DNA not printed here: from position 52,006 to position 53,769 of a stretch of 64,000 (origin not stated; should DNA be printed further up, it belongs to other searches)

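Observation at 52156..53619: Peptide deformylase and methionyl-tRNA formyltransferase are encoded as one continuous 487-aa ORF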

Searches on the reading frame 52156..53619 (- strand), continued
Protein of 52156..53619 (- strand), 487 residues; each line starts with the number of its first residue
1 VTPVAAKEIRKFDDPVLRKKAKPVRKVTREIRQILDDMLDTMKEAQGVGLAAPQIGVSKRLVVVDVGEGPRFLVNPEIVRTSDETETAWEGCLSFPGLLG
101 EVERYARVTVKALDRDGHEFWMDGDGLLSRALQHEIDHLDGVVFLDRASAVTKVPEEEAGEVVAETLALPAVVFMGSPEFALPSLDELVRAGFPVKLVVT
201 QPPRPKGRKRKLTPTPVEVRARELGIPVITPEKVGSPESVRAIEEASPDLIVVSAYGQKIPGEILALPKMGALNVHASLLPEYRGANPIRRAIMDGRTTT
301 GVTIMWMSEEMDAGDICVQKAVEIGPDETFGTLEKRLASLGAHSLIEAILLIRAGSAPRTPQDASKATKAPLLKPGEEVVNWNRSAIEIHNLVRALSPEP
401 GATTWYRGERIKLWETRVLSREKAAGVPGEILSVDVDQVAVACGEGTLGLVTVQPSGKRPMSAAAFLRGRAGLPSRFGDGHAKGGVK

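Call 13: find_related_loci(query=window:52156-53619:-, collection=genome_contigs, flank=4000)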
Query window:52156-53619:- (487 aa) in genome_contigs; peptide patterns used: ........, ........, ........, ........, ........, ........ (x = any residue, [..] = any of these).
599 stretches matched a pattern (row limit reached: there are more); 567 encode a relative of the query (tblastn E <= 1e-3); the best 80 are kept; 80 distinct loci.
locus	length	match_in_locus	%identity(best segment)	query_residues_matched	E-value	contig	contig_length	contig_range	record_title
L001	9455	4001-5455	89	1-487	0e+0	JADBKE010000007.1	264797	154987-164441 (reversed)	MAG: Candidatus Fermentithermobacillaceae bacterium isolate Bu31 contig_277_pilon_pilon_pilon, whole genome shotgun sequ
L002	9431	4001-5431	59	4-478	0e+0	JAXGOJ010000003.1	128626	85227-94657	MAG: Bacillota bacterium isolate AnMBR.bin277 bin277_3, whole genome shotgun sequence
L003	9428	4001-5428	61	8-479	0e+0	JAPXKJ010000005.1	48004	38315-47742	MAG: Bacillota bacterium isolate binned_ad_5.108 NODE_684_length_48004_cov_81.959438, whole genome shotgun sequence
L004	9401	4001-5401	60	9-477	0e+0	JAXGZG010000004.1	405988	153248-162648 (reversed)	MAG: Bacillota bacterium isolate AnMBR.bin531 bin531_4, whole genome shotgun sequence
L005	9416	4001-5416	58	8-478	0e+0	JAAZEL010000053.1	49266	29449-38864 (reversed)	MAG: Candidatus Fermentithermobacillaceae bacterium isolate AS09scLD_335 234236_AS09, whole genome shotgun sequence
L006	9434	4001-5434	58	4-478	0e+0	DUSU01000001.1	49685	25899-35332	MAG TPA_asm: Candidatus Fermentithermobacillaceae bacterium isolate AS04akNAM_77 888_AS04, whole genome shotgun sequence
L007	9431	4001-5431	57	4-478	2e-179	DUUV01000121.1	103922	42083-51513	MAG TPA_asm: Candidatus Fermentithermobacillaceae bacterium isolate AS08sgBPME_276 255132_AS08, whole genome shotgun seq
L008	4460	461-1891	58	4-478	0e+0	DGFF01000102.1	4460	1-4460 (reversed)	MAG TPA_asm: Candidatus Fermentithermobacillaceae bacterium UBA3907 UBA3907_contig_24760, whole genome shotgun sequence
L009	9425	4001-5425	60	8-479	1e-178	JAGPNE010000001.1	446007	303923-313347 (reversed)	MAG: Candidatus Fermentithermobacillaceae bacterium isolate Gw_SlDig_bin_271 Gw_SlDig_3_length_446007_cov_97.472336, who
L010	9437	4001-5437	58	9-485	2e-174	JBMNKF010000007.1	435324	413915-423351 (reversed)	MAG: Bacillota bacterium isolate SBF912LR0HQ0015 contig_53056, whole genome shotgun sequence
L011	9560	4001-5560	50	8-478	1e-159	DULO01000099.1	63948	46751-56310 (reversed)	MAG TPA_asm: Candidatus Fermentithermobacillaceae bacterium isolate AS04akNAM_124 38530_AS04, whole genome shotgun seque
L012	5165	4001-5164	61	4-388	1e-150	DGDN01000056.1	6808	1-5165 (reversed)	MAG TPA_asm: Candidatus Fermentithermobacillaceae bacterium UBA3951 UBA3951_contig_442, whole genome shotgun sequence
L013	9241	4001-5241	61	8-479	3e-124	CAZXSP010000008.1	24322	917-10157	MAG TPA_asm: uncultured Eubacteriales bacterium isolate binchicken_co39_245 genome assembly, contig: NODE_4984_length_24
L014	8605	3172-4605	46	7-469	1e-123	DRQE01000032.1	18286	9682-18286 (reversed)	MAG TPA_asm: Deltaproteobacteria bacterium isolate HyVt-575 HyVt-575_k145_1133816, whole genome shotgun sequence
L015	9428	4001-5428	41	14-471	2e-106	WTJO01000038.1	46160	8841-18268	MAG: Alphaproteobacteria bacterium isolate PL36329bin_7 NODE_133_length_46160_cov_8.085782, whole genome shotgun sequenc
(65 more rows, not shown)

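Call 14: list_cluster_members(proteins=[P0001, P0007, P0018, P0029, P0044, P0048, P0050, P0053, P0071, P0077])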
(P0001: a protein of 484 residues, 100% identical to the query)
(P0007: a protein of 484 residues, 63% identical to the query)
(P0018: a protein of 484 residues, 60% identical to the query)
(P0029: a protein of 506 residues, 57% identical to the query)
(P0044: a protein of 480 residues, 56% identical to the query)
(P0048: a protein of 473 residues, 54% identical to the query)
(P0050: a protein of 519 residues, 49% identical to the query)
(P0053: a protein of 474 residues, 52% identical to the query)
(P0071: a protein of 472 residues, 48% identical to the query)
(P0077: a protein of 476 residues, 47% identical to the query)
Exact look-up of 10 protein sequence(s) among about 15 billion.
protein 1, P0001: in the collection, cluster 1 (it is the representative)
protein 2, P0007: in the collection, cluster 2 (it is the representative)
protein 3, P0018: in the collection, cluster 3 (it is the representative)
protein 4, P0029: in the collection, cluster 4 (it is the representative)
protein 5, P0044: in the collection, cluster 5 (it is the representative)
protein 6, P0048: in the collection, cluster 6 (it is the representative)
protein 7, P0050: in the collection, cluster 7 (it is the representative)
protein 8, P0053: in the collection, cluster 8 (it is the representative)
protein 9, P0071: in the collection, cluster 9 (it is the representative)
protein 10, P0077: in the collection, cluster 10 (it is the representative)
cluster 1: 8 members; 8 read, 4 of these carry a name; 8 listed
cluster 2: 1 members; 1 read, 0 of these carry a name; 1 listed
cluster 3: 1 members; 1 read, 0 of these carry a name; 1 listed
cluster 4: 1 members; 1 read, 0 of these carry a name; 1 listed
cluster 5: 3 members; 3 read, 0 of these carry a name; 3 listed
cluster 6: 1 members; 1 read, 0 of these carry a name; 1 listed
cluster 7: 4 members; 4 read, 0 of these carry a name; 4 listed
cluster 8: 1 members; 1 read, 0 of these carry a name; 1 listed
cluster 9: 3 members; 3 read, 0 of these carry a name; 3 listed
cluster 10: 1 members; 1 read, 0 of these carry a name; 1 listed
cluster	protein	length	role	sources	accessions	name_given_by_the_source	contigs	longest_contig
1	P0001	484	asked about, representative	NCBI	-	-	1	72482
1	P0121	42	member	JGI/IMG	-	hypothetical protein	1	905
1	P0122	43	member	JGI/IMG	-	hypothetical protein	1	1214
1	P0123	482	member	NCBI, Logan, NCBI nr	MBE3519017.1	MAG: methionyl-tRNA formyltransferase [Firmicutes bacterium] | methionyl-tRNA formyltransferase [Candidatus Fermentithermobacillaceae bacterium]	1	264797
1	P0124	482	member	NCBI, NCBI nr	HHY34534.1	MAG TPA: methionyl-tRNA formyltransferase [Firmicutes bacterium] | methionyl-tRNA formyltransferase [Candidatus Fermentithermobacillaceae bacterium]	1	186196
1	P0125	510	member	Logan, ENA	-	-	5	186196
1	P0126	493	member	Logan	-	-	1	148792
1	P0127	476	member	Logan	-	-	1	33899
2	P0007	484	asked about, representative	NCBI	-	-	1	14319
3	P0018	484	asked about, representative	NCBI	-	-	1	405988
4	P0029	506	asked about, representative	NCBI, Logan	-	-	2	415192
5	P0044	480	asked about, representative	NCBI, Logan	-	-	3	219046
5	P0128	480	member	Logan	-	-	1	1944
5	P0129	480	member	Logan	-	-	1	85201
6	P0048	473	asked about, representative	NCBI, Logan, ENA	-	-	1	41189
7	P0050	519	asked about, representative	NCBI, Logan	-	-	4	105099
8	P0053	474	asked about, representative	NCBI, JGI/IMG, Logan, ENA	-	-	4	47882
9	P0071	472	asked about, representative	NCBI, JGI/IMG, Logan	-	-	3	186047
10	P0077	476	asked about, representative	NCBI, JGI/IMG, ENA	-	-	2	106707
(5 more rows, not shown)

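Call 23: search_protein_representatives(protein=window:52156-53619:-)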
Query: 487 residues. Proteins with E-value up to 0.001 (for the whole library): 77426; up to 1e-10: 41309; up to 1e-30: 8249. The best 150 are listed.
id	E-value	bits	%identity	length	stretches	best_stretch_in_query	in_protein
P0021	3.0e-178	610.1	61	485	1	8-479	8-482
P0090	3.3e-118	412.2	49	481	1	10-474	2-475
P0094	9.4e-117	407.4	48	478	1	7-470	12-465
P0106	3.0e-112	392.6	48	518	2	171-470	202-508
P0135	1.8e-103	363.6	47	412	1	72-472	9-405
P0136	3.4e-101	356.1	42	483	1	11-480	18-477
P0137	1.4e-100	354.1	45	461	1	12-479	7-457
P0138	2.4e-100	353.3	44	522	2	168-470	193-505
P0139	1.7e-98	347.2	45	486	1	8-474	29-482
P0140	6.9e-98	345.2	45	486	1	15-481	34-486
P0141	1.5e-97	344.0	46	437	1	13-406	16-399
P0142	1.9e-97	343.7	48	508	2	171-478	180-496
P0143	7.6e-97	341.8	43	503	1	5-471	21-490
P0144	6.2e-89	315.7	59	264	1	232-478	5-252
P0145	5.8e-82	292.7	48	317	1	170-470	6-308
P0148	2.5e-78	280.7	38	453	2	10-415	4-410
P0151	1.1e-76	275.3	36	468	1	28-471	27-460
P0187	6.3e-71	256.3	38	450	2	9-414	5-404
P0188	7.9e-71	256.0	38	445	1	9-418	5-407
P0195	1.4e-70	255.1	41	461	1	6-405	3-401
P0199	2.6e-70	254.3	38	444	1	9-410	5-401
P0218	6.2e-69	249.7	38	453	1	9-418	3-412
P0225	1.4e-68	248.6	38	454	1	12-419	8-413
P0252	1.1e-67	245.6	41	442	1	14-413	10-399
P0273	5.7e-67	243.3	40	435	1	9-416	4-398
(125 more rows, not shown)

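Call 26: list_cluster_members(proteins=[P0148, P0187, P0188, P0195, P0199, P0218, P0225, P0252, P0273, P0151])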
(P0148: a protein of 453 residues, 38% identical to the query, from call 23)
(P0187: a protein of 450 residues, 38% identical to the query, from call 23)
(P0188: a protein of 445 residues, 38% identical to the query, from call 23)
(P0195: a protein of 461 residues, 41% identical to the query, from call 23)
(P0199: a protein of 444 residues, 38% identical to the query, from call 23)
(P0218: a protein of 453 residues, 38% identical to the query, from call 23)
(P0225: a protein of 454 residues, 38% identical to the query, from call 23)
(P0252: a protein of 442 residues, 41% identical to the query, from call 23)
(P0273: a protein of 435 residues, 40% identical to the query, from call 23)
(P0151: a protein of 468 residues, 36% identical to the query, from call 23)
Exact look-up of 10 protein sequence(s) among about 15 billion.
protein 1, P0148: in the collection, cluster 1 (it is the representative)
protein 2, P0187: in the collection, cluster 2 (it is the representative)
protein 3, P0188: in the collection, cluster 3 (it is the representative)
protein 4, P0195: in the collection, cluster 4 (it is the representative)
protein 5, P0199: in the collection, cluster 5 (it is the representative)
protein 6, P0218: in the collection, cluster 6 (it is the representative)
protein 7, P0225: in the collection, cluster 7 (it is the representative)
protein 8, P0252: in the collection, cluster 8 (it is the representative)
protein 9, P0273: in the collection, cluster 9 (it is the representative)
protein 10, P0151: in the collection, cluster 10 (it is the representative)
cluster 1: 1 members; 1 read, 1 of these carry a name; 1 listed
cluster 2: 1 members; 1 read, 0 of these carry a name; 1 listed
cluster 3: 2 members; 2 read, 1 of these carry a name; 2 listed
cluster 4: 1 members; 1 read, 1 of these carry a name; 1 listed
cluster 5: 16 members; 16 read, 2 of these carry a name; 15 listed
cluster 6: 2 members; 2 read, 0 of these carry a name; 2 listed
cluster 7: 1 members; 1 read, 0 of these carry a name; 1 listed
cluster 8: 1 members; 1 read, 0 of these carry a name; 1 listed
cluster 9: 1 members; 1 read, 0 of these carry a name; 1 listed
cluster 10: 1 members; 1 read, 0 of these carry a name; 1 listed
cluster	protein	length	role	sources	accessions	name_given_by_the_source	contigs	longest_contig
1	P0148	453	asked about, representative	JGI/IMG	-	methionyl-tRNA formyltransferase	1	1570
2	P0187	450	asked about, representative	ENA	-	-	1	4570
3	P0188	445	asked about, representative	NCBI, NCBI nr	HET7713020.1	MAG TPA: methionyl-tRNA formyltransferase [Patescibacteria group bacterium] | methionyl-tRNA formyltransferase [Patescibacteria group bacterium]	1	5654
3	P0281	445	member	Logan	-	-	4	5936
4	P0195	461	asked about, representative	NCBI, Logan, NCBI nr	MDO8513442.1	MAG: methionyl-tRNA formyltransferase [bacterium] | methionyl-tRNA formyltransferase [bacterium]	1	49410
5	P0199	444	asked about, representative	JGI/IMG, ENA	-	-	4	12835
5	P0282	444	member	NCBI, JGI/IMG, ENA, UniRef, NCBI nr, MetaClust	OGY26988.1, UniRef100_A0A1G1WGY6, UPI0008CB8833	MAG: hypothetical protein A2864_00700 [Candidatus Woykebacteria bacterium ... | Multifunctional fusion protein n=1 Tax=Candidatus Woykebacteria bacterium ... | status=active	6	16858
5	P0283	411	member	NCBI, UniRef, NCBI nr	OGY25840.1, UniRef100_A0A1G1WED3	MAG: hypothetical protein A2134_00365 [Candidatus Woykebacteria bacterium RBG_16_39_9b] | Methionyl-tRNA formyltransferase n=1 Tax=Candidatus Woykebacteria bacterium RBG_16_39_9b ...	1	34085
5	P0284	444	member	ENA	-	-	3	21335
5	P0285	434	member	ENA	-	-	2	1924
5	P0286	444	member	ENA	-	-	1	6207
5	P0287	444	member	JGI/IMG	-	-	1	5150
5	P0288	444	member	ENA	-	-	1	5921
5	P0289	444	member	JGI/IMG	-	-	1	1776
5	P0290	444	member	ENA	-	-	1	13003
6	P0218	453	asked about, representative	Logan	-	-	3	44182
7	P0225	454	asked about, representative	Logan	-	-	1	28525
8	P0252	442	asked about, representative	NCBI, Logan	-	-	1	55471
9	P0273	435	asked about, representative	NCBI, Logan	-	-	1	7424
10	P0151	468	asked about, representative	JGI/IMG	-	-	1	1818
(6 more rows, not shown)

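Call 27: list_cluster_members(proteins=[P0137, P0136, P0139, P0140, P0143, P0090, P0094, P0106, P0138, P0142])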
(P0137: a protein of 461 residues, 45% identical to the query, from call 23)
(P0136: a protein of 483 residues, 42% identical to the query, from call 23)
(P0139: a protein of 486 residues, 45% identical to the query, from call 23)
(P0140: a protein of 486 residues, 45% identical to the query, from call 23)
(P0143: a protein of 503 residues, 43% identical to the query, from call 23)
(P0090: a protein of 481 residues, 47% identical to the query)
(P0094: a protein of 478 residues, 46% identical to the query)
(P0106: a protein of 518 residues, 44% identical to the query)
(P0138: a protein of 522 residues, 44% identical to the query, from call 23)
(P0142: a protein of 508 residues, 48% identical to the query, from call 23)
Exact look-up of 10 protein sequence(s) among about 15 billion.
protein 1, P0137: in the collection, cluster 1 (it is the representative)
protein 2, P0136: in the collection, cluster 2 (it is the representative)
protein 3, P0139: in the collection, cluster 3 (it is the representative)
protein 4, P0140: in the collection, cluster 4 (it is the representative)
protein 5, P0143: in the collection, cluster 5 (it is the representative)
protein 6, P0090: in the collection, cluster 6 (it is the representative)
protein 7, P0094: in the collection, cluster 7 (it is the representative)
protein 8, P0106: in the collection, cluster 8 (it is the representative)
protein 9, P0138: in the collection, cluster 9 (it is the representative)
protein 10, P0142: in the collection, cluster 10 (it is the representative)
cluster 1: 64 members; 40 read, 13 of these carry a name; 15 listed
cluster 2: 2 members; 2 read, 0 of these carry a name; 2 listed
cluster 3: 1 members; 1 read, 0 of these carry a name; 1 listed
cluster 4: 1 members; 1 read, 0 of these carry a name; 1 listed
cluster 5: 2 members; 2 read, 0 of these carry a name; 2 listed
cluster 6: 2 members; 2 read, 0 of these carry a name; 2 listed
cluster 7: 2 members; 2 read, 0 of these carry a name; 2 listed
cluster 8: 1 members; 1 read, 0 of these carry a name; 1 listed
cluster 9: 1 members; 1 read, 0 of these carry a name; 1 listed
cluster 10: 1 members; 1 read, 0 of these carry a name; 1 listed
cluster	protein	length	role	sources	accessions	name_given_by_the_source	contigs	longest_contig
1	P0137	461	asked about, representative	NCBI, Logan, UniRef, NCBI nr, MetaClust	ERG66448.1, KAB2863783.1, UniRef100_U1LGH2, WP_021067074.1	MAG: methionyl-tRNA formyltransferase [Exiguobacterium chiriqhucha] | Multifunctional fusion protein n=2 Tax=Bacillales Family XII. Incertae Sedis TaxID=539742 ... | methionyl-tRNA formyltransferase [Exiguobacterium chiriqhucha]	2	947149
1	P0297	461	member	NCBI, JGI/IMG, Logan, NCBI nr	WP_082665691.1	methionyl-tRNA formyltransferase | methionyl-tRNA formyltransferase [Exiguobacterium sp. s36]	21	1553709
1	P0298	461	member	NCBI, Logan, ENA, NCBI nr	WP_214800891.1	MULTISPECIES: methionyl-tRNA formyltransferase [unclassified Exiguobacterium]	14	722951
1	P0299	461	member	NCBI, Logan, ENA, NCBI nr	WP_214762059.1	methionyl-tRNA formyltransferase [Exiguobacterium sp. s146]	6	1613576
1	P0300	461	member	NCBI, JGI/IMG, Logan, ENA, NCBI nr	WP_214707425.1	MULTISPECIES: methionyl-tRNA formyltransferase [unclassified Exiguobacterium]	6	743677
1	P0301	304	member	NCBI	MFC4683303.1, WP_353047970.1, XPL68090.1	methionyl-tRNA formyltransferase [Exiguobacterium mexicanum]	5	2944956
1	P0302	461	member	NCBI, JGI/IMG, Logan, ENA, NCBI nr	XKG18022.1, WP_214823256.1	methionyl-tRNA formyltransferase [Exiguobacterium aurantiacum] | methionyl-tRNA formyltransferase | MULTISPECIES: methionyl-tRNA formyltransferase [unclassified Exiguobacterium]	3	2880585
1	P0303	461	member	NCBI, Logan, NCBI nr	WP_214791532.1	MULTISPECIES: methionyl-tRNA formyltransferase [unclassified Exiguobacterium]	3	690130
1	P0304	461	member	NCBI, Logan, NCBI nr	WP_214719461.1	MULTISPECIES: methionyl-tRNA formyltransferase [unclassified Exiguobacterium]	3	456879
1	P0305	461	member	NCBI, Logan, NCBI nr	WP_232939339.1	methionyl-tRNA formyltransferase [Exiguobacterium aurantiacum]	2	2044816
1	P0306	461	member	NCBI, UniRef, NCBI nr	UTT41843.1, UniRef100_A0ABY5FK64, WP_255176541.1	methionyl-tRNA formyltransferase [Exiguobacterium aurantiacum] | Multifunctional fusion protein n=2 Tax=Exiguobacterium aurantiacum TaxID=33987 ...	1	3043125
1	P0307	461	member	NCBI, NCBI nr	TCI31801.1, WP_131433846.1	methionyl-tRNA formyltransferase [Exiguobacterium sp. SL-10]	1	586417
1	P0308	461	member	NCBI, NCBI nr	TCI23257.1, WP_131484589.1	methionyl-tRNA formyltransferase [Exiguobacterium sp. SL-9]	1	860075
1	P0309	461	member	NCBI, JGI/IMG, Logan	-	-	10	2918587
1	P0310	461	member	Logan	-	-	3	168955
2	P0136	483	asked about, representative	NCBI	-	-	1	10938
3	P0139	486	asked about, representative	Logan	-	-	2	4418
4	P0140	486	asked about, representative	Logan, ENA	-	-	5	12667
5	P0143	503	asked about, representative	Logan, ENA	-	-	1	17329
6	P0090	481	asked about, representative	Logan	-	-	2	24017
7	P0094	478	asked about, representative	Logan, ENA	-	-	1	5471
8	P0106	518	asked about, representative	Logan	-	-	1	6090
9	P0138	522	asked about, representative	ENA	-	-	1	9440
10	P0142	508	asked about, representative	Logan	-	-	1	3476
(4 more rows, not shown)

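Call 29: search_solved_structures(query=window:52156-53619:-, max_evalue=1e-20, show_alignments=0)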
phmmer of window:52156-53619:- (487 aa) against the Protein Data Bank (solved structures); distinct sequences matched with E-value up to 1e-20: 70 (the best 60 are shown).
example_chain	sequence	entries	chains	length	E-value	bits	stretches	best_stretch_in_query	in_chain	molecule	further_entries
4iqf_A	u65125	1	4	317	2e-72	248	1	168-470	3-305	Methionyl-tRNA formyltransferase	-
1fmt_A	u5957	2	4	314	1.8e-62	215.2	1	172-470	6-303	METHIONYL-TRNA FMET FORMYLTRANSFERASE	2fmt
3tqq_A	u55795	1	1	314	2.4e-59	204.9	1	172-470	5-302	Methionyl-tRNA formyltransferase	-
3r8x_A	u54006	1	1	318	2.2e-58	201.7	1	172-470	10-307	Methionyl-tRNA formyltransferase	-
5uai_A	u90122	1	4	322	1.4e-54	189.2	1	171-470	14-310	Methionyl-tRNA formyltransferase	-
3q0i_A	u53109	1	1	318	4.5e-54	187.5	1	171-472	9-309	Methionyl-tRNA formyltransferase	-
5j63_A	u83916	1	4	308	1.3e-39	139.8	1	182-457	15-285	Bifunctional polymyxin resistance protein ArnA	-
2bln_A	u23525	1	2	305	1.3e-39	139.8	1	183-457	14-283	PROTEIN YFBG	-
1yrw_A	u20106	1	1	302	1.3e-39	139.8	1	183-457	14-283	protein ArnA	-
6pih_A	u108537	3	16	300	1.3e-39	139.8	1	183-457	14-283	Bifunctional polymyxin resistance protein ArnA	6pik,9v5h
8gjh_A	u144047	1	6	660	2.6e-39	138.8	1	184-456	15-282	Bifunctional polymyxin resistance protein ArnA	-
1lme_A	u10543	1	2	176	4.6e-39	138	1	8-152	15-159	peptide deformylase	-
1z7e_A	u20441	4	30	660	1e-38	136.8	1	183-457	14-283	protein ArnA | Bifunctional polymyxin resistance protein ArnA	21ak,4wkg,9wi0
3fwx_A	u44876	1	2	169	5.8e-37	131.1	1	8-152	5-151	Peptide deformylase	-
9qfr_A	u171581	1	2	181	7.1e-37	130.8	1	8-152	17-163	Peptide deformylase 1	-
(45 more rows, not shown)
